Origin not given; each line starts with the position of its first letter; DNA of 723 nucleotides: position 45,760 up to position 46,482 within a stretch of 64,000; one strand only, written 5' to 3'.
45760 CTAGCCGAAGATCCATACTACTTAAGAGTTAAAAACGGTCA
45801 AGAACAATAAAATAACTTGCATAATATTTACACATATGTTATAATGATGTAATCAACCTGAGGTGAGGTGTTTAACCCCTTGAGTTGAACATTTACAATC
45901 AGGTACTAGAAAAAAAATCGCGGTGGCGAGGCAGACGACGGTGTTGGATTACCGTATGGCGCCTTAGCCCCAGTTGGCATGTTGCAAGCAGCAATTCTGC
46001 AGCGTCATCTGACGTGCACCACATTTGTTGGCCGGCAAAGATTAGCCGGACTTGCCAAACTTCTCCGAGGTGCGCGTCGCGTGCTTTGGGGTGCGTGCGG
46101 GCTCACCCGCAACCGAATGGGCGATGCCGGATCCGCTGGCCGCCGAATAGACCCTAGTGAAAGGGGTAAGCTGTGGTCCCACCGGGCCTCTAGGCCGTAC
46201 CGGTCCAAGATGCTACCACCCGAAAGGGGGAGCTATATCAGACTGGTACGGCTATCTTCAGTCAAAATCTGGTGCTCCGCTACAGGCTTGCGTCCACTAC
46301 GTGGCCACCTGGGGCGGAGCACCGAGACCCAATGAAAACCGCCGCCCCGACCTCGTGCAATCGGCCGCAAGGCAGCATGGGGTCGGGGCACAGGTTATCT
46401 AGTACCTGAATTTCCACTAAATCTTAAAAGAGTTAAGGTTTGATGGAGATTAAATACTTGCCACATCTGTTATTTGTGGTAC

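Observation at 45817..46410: Promoter-driven ~0.55-kb G+C-rich, helix-dense, ORF-poor locus upstream of rpsO: candidate large structured ncRNA of unassigned class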

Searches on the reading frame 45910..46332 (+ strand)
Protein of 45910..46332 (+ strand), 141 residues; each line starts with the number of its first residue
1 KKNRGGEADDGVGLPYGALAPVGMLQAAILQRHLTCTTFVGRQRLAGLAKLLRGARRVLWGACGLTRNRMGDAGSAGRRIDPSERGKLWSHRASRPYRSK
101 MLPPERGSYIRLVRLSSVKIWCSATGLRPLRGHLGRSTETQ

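Call 12: search_protein_families(library=pfam, proteins=[window:45979-46332:+], max_evalue=0.01)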
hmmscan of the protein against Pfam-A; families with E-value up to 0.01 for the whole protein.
window:45979-46332:+ (118 aa): 0 families

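Call 20: find_homologous_proteins(query=window:45979-46332:+, max_evalue=0.01)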
Query window:45979-46332:+: 28 candidates shared short words with the query, none scored E <= 0.01.

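Call 78: search_protein_representatives(protein=window:45910-46332:+)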
Query: 141 residues. Proteins with E-value up to 0.001 (for the whole library): 0; up to 1e-10: 0; up to 1e-30: 0. The best 0 are listed.
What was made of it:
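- No protein homologues (calls 20, 78). No homologue in 5.8e9 or 1.84e9 proteins (calls 20, 78).
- Tried and rejected: Translated open frames against 5.8e9 proteins, and full HMMER against 1.84e9 representatives, hoping to catch spurious ORF calls over homologous RNAs (calls 20, 78).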
